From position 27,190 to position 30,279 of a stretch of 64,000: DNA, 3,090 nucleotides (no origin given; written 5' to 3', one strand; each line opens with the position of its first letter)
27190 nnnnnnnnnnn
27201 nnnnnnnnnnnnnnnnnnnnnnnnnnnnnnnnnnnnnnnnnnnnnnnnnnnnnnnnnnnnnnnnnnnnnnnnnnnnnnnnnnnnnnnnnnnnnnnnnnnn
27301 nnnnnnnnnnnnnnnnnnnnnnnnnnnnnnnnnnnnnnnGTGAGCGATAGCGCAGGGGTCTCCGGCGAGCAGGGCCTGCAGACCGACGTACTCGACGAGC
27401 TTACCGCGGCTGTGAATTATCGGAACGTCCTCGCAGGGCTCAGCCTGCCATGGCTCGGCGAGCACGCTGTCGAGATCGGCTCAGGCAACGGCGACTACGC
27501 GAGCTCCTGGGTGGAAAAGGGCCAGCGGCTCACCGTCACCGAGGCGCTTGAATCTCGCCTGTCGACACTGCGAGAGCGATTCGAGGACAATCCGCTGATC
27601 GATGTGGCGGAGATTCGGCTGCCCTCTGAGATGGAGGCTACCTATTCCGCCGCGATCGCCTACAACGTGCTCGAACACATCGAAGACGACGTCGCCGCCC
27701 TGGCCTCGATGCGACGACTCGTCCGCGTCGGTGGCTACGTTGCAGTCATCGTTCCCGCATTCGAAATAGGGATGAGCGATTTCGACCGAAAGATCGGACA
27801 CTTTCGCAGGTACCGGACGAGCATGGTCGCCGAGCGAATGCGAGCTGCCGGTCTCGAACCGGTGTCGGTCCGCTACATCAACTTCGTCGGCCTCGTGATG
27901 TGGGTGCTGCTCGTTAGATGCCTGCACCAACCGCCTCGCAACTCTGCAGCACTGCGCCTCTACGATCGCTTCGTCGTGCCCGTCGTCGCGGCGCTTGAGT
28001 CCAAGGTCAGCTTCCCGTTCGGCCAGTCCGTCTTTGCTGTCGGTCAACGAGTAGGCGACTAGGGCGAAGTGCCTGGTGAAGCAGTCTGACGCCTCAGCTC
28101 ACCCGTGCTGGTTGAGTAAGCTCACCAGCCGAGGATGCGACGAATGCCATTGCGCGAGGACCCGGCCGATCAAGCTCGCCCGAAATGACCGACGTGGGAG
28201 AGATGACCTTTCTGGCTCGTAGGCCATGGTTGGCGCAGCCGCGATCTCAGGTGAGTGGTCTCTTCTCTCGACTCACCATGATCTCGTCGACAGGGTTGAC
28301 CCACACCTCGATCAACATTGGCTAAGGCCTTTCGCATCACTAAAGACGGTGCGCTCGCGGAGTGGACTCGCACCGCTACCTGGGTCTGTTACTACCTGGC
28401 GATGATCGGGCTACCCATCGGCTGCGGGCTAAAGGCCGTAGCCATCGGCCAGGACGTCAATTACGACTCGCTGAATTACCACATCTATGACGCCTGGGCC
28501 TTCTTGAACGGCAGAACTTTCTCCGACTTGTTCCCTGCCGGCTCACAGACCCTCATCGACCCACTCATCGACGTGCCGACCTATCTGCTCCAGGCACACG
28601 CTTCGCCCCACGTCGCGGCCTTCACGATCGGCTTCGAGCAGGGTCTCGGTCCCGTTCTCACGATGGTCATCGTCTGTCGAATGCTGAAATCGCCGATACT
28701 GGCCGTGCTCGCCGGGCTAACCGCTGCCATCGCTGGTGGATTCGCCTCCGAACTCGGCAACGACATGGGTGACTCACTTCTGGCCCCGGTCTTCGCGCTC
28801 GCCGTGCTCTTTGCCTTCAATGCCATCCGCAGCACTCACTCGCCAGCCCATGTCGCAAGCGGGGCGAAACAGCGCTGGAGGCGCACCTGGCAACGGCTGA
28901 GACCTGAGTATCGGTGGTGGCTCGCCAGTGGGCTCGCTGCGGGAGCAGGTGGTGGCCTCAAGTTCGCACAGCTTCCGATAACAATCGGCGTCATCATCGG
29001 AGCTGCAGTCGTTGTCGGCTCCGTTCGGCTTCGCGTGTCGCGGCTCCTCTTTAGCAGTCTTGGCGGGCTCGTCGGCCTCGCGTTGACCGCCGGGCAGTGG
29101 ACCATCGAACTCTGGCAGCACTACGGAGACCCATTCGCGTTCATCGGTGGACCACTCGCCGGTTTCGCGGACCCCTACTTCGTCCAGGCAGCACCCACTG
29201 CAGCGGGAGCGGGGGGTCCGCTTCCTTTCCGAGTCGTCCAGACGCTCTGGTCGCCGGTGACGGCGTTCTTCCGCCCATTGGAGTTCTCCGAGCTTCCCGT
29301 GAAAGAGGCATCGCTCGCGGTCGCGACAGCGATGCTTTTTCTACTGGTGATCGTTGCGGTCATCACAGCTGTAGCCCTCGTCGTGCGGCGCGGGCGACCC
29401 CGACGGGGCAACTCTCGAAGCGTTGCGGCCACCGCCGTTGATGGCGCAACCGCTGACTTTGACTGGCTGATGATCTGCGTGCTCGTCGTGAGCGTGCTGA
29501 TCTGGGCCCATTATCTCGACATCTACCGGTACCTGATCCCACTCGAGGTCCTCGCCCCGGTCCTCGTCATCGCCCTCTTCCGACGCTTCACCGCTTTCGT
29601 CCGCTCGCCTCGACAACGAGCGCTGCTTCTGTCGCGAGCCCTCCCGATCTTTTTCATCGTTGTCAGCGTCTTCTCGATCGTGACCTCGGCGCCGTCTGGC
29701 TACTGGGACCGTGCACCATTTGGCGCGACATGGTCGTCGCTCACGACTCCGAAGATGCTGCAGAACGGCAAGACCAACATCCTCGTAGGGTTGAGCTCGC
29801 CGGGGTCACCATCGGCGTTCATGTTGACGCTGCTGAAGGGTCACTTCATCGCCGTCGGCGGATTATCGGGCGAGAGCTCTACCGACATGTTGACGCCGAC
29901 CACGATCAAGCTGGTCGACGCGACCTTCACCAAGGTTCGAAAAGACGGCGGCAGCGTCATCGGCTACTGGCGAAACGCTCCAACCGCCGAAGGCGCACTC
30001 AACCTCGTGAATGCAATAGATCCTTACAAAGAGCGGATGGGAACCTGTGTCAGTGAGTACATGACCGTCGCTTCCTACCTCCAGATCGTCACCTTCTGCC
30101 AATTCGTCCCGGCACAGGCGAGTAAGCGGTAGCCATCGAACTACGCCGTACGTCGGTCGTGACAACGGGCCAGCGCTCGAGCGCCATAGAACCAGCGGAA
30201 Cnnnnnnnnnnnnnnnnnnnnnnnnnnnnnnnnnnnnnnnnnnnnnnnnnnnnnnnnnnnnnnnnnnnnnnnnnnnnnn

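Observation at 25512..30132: Paralogous pair of unassigned GT-C-like membrane proteins bracketing a methyltransferase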

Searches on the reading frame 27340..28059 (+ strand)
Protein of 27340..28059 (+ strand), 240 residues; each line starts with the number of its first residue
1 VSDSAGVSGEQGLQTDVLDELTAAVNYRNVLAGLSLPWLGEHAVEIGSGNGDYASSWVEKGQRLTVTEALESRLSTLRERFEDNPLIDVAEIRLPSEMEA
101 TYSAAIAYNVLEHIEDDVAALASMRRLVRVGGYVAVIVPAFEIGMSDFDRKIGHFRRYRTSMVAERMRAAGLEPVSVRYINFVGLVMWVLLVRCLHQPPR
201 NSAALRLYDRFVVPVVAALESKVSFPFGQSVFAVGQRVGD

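Call 65: search_solved_structures(query=window:27340-28059:+, max_evalue=0.01)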
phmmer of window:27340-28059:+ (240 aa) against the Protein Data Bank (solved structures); distinct sequences matched with E-value up to 0.01: 2.
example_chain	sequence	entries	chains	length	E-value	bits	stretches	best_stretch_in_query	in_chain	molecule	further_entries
3cc8_A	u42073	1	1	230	0.00063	22.7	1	29-139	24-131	Putative methyltransferase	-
2p7h_A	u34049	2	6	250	0.0011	21.9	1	42-139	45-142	Hypothetical protein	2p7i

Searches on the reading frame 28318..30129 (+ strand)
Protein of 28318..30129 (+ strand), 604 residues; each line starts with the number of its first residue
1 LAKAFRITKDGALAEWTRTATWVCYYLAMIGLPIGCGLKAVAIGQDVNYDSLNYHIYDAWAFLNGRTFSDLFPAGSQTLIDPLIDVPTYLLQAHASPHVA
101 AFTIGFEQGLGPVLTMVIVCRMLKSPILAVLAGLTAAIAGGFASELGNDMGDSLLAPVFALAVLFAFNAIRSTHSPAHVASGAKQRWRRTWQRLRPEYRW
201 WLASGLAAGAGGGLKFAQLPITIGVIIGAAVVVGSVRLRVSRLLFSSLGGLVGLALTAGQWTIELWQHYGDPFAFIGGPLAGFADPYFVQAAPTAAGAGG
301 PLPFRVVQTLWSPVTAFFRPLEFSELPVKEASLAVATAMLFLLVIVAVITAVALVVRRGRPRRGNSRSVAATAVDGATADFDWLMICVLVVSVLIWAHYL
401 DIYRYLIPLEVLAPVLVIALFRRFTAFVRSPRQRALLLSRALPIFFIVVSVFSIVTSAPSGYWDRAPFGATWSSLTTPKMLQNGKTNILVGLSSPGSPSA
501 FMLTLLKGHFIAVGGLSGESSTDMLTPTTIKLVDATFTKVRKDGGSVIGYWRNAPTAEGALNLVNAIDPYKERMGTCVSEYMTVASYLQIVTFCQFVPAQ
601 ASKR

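Call 4: search_protein_families(library=pfam, proteins=[window:28318-30129:+], max_evalue=0.1)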
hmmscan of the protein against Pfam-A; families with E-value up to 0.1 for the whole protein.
window:28318-30129:+ (604 aa): 1 family
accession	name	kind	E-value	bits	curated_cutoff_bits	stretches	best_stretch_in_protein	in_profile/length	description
PF12635.12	DUF3780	-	0.052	13.8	27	1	188-211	117-140/184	Protein of unknown function (DUF3780)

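Call 5: search_protein_families(library=ncbifam, proteins=[window:28318-30129:+], max_evalue=0.1)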
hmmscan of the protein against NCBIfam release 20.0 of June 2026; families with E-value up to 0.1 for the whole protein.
window:28318-30129:+ (604 aa): 1 family
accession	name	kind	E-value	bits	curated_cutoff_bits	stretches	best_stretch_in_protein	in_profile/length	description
NF042961.1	DUF3780_antiphage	equivalog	0.034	14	200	1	189-212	115-138/184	anti-phage-associated DUF3780 domain-containing protein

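Call 7: search_solved_structures(query=window:28318-30129:+, max_evalue=10)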
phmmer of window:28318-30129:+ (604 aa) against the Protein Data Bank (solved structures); distinct sequences matched with E-value up to 10: 5.
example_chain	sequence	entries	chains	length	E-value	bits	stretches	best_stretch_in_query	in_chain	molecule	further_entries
5llk_A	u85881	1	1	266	0.11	14.1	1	219-301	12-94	Dystroglycan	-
4wiq_A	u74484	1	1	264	0.32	12.6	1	219-301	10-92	Dystroglycan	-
5n30_A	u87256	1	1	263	0.44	12.1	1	219-301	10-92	Dystroglycan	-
1u2c_A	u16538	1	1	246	0.49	12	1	219-301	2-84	Dystroglycan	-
5n4h_A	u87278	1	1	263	0.56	11.8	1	219-301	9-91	Dystroglycan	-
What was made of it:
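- Tried and rejected: The weak DUF3780 and dystroglycan hits for B (calls 4, 5, 7) are chance matches far below the cutoffs.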

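Call 58: find_homologous_proteins(query=window:28318-30129:+, max_evalue=0.001)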
Query window:28318-30129:+ (604 aa): 18 proteins with E <= 0.001 among 8000 candidates.
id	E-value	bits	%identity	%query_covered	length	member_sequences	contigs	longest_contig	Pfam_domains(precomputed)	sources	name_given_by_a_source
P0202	0.0e+0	1274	100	95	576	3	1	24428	-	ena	-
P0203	0.0e+0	1071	78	100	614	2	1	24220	-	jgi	jgi:hypothetical protein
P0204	0.0e+0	1048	76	100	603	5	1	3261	-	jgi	jgi:hypothetical protein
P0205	1.5e-290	983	73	99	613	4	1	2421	-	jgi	-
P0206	9.5e-266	901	67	97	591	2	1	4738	-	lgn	-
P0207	6.6e-262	888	67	99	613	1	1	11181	-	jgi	jgi:hypothetical protein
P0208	2.6e-245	834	78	81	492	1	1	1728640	-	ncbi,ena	-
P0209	4.1e-181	622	49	95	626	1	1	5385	-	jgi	jgi:hypothetical protein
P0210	2.6e-178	612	48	97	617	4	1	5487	-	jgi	jgi:hypothetical protein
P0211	8.3e-168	578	48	95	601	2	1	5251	-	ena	-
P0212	3.0e-139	483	45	94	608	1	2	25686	-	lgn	-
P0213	1.9e-138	481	43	94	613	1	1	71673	-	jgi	jgi:hypothetical protein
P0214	4.1e-126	440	41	94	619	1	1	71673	-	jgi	jgi:hypothetical protein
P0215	1.2e-123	432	40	98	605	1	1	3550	-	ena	-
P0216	1.1e-100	356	37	95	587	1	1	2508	-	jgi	jgi:hypothetical protein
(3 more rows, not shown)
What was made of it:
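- Checked: B may have been annotated elsewhere from ATG 28402 (576 aa, P0202, call 58).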

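Call 59: find_encoding_contigs(protein=P0208, flank=10000, max_places=2)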
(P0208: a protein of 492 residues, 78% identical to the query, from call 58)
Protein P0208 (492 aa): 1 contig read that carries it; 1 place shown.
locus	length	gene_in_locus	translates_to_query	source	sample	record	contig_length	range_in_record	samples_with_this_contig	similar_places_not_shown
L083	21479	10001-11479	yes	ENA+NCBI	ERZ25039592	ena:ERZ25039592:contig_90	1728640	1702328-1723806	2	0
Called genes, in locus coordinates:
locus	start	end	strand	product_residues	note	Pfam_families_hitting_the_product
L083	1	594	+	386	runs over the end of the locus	PF10094:DUF2332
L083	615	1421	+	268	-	PF13489:Methyltransf_23, PF01135:PCMT, PF01209:Ubie_methyltran, PF05175:MTS (weak), PF13847:Methyltransf_31, PF08241:Methyltransf_11, PF08242:Methyltransf_12, PF13649:Methyltransf_25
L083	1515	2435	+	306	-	-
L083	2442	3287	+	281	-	PF01553:Acyltransferase, PF03982:DAGAT (weak)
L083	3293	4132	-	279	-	PF12698:ABC2_membrane_3, PF12679:ABC2_membrane_2, PF01061:ABC2_membrane, PF12730:ABC2_membrane_4 (weak)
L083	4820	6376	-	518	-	PF25881:HH_YBHG, PF00005:ABC_tran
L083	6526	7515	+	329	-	PF00389:2-Hacid_dh, PF02826:2-Hacid_dh_C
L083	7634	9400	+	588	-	PF00248:Aldo_ket_red, PF13489:Methyltransf_23 (weak), PF08241:Methyltransf_11, PF08242:Methyltransf_12, PF13649:Methyltransf_25 (weak)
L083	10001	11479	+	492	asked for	-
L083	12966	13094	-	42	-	-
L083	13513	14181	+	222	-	PF13489:Methyltransf_23, PF07021:MetW, PF08241:Methyltransf_11, PF08242:Methyltransf_12 (weak), PF13649:Methyltransf_25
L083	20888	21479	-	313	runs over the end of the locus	-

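Call 60: find_encoding_contigs(protein=P0213, flank=10000, max_places=2)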
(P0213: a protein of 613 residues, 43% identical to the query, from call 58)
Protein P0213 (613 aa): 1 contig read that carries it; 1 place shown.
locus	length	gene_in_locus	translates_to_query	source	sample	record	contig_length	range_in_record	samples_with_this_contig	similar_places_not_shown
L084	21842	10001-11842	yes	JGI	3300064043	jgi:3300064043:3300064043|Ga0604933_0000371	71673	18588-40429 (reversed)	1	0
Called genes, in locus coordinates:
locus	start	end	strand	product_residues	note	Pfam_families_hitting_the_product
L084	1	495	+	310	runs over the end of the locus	PF00535:Glycos_transf_2, PF13641:Glyco_tranf_2_3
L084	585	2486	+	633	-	-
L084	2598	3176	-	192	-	PF00583:Acetyltransf_1, PF13302:Acetyltransf_3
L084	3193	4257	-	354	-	PF01041:DegT_DnrJ_EryC1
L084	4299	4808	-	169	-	PF05523:FdtA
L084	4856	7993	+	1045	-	PF14307:Glyco_tran_WbsX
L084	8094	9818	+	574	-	PF00535:Glycos_transf_2, PF10111:Glyco_tranf_2_2 (faint), PF13641:Glyco_tranf_2_3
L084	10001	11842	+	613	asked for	-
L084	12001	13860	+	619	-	-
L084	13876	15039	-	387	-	PF20706:GT4-conflict, PF13439:Glyco_transf_4, PF13477:Glyco_trans_4_2 (weak), PF13579:Glyco_trans_4_4, PF00534:Glycos_transf_1, PF13692:Glyco_trans_1_4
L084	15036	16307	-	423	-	PF13439:Glyco_transf_4, PF13579:Glyco_trans_4_4, PF20706:GT4-conflict, PF00534:Glycos_transf_1, PF13692:Glyco_trans_1_4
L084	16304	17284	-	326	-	PF13641:Glyco_tranf_2_3, PF00535:Glycos_transf_2, PF13632:Glyco_trans_2_3 (faint)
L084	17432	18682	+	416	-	PF13641:Glyco_tranf_2_3, PF00535:Glycos_transf_2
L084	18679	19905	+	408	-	-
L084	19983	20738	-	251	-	PF00535:Glycos_transf_2, PF13641:Glyco_tranf_2_3 (faint)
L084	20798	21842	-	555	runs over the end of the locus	PF09852:DUF2079 (weak)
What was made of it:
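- B-type occurs without A-type in L084 (call 60).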

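Call 68: predict_structure(alignment_id=A3)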
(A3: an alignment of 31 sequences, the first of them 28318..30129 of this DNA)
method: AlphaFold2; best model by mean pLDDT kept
length: 604 residues; sequences in the alignment: 31
mean_pLDDT: 84.4   pTM: 0.86
mean pLDDT of the five models: 84.4, 83.4, 83.4, 82.3, 81.5
residues with pLDDT >= 90: 280; 70-90: 233; 50-70: 68; < 50: 23
segments of 3 or more residues with pLDDT < 50: 178-182, 292-297, 363-369
pLDDT, mean of each block of 10 residues (from residue 1): 55 79 94 97 88 84 85 64 85 91 96 98 95 94 87 92 96 65 54 77 97 89 95 87 95 91 81 61 62 49 85 91 78 95 93 81 48 82 97 88 88 98 91 90 96 88 81 90 91 77 90 74 75 89 91 84 87 92 90 90 49
secondary structure, 60 per line:
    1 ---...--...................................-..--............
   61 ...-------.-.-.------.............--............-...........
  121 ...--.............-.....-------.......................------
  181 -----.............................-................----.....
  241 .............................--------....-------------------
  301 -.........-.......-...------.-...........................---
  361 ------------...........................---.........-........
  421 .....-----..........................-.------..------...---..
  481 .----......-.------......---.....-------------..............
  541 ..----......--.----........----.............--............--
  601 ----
elements in order: H9-43 H49-63 H82-94 H97-108 H110-123 H126-138 H140-144 H152-174 H186-214 H216-231 H236-269 H278-281 H302-310 H312-318 H331-357 H373-399 H403-411 H413-425 H431-456 E473-475 E486-491 H500-505 E509-513 H527-542 E547-552 H560-567 E572-584 E587-598
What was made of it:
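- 28318..30132 (+): ORF B, 604 aa. Divergent paralogue of A with the same fold and the same conserved residues. AF2 pLDDT 84.4, pTM 0.86 (call 68).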

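Call 70: fold_search(model_id=the predicted structure, library=pdb)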
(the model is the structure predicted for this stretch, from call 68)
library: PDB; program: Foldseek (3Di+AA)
matches with E <= 10: 396; with E <= 0.001: 4
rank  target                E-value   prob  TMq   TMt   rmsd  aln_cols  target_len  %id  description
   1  9s6s_A                7.8e-05  1.00  0.39  0.43  11.8       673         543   10  Ternary cryo-EM structure of human ALG9 with Dol25-PP-GlcNAc2Man6, Dol25-P-Man and Fab (released 2026-03-18)
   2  8b6l_I                1.5e-04  1.00  0.38  0.35  15.3       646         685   12  Subtomogram average of the human Sec61-TRAP-OSTA-translocon (released 2022-12-07)
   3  6ezn_F                5.6e-04  1.00  0.38  0.36  12.8       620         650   12  Cryo-EM structure of the yeast oligosaccharyltransferase (OST) complex (released 2018-01-17)
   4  6w98_A                9.9e-04  1.00  0.37  0.21  13.0       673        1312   12  Single-Particle Cryo-EM Structure of Arabinofuranosyltransferase AftD from Mycobacteria (released 2020-05-13)
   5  6s7t_A                1.4e-03  0.99  0.31  0.28  13.6       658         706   12  Cryo-EM structure of human oligosaccharyltransferase complex OST-B (released 2019-12-18)
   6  9s6r_A                1.5e-03  1.00  0.36  0.52  12.2       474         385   11  Ternary cryo-EM structure of yeast ALG3 with Dol25-PP-GlcNAc2Man5, Dol25-P-Man, and Fab (released 2026-03-18)
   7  8pn9_A                1.7e-03  1.00  0.37  0.35  14.1       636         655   12  Structure of human oligosaccharyltransferase OST-A complex bound to NGI-1 (released 2024-05-08)
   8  5ezm                  2.3e-03  1.00  0.36  0.40  15.2       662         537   12  Crystal Structure of ArnT from Cupriavidus metallidurans in the apo state (released 2016-02-17)
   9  7zlh_A                2.9e-03  1.00  0.43  0.40  12.0       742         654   11  Cryo-EM structure of C-mannosyltransferase CeDPY19, in apo state, bound to CMT2-Fab and anti-Fab nanobody (released 2023-01-11)
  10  6gxc_A                3.3e-03  1.00  0.37  0.33  11.4       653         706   12  Bacterial oligosaccharyltransferase PglB in complex with an inhibitory peptide and a reactive lipid-linked oligosaccha (released 2018-11-14)
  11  3rce_A                4.9e-03  1.00  0.41  0.37  13.8       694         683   11  Bacterial oligosaccharyltransferase PglB (released 2011-06-15)
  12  5ogl_A                6.9e-03  1.00  0.40  0.35  12.6       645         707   11  Structure of bacterial oligosaccharyltransferase PglB in complex with an acceptor peptide and an lipid-linked oligosac (released 2017-10-25)
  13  9dm5                  1.4e-02  0.97  0.26  0.37  14.2       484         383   13  Product-Bound mannosyltransferase PimE (released 2025-06-25)
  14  6wby                  3.7e-02  0.98  0.40  0.22  12.2       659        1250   12  Single-Particle Cryo-EM Structure of Arabinofuranosyltransferase AftD from Mycobacteria, Mutant R1389S Class 2 (released 2020-05-13)
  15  9wno_A                7.1e-02  0.94  0.28  0.39  14.2       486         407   14  Cryo-EM structure of Candida glabrata GPI mannosyltransferase I bound to Dol-P-Man (released 2025-12-03)
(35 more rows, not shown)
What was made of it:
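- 28318..30132 (+): Foldseek top 17 hits are all GT-C (call 70).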
